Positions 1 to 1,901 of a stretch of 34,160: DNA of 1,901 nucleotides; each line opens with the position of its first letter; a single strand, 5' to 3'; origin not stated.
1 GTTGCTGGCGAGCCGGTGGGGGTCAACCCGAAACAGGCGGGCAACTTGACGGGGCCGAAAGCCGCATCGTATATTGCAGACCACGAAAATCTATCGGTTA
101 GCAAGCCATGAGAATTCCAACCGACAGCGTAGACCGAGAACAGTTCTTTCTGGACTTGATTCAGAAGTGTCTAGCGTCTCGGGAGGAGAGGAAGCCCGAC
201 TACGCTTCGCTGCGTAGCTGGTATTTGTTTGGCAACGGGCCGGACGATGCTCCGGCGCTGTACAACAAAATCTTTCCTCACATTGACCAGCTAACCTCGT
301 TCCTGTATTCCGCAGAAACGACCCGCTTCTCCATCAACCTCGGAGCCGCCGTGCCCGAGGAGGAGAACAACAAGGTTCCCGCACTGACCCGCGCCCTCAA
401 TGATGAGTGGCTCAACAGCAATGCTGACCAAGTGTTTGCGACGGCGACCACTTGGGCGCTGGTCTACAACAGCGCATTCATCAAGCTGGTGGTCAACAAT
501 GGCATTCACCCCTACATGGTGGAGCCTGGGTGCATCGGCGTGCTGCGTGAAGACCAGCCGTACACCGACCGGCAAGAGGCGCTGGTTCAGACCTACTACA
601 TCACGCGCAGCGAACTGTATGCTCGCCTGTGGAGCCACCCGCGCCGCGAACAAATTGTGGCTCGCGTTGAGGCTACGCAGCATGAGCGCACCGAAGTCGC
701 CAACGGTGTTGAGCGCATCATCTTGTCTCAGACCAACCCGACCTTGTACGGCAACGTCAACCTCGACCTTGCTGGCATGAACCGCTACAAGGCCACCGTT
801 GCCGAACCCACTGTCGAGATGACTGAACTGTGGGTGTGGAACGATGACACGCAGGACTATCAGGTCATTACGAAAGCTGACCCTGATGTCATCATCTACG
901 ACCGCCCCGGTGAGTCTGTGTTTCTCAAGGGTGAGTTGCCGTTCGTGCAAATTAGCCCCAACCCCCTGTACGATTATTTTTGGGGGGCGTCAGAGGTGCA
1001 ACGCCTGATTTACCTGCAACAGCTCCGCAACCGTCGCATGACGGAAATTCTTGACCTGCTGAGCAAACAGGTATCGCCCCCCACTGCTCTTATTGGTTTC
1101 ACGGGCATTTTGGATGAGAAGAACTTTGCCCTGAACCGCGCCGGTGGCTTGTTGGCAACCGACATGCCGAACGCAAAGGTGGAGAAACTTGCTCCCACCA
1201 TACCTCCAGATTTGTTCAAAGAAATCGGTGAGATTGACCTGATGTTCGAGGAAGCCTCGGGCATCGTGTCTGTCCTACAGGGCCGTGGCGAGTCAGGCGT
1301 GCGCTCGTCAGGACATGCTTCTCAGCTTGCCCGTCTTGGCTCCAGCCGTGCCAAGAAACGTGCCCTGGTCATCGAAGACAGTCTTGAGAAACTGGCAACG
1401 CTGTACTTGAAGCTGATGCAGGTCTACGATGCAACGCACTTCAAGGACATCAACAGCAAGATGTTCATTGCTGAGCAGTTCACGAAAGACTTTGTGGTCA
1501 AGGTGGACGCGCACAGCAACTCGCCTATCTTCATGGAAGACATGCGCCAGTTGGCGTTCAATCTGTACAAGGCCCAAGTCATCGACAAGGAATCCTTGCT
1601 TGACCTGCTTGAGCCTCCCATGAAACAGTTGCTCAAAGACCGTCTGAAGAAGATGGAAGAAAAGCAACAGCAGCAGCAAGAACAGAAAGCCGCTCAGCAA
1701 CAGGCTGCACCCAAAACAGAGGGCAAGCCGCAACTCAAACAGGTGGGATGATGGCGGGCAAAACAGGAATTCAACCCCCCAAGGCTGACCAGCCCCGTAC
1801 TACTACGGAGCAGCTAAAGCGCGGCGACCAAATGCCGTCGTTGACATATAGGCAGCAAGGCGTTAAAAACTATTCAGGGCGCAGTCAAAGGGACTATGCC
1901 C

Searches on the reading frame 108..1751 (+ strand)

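Call 14: search_protein_families(library=phrogs, proteins=[window:108-1751:+], max_evalue=0.01)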
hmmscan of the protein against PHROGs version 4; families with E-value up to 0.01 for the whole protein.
window:108-1751:+ (547 aa): 1 family
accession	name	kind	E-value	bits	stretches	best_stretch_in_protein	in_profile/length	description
phrog_1216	-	head and packaging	1.7e-07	31.1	1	230-542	293-616/714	portal protein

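Call 66: search_protein_families(library=pfam, proteins=[window:108-1751:+], max_evalue=0.001)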
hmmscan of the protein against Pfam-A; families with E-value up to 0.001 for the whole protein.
window:108-1751:+ (547 aa): 1 family
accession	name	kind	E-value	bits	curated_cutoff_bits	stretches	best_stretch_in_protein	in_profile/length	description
PF23899.1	SU10_portal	-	5.4e-07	28.9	30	1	229-441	267-478/593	Phage SU10 portal protein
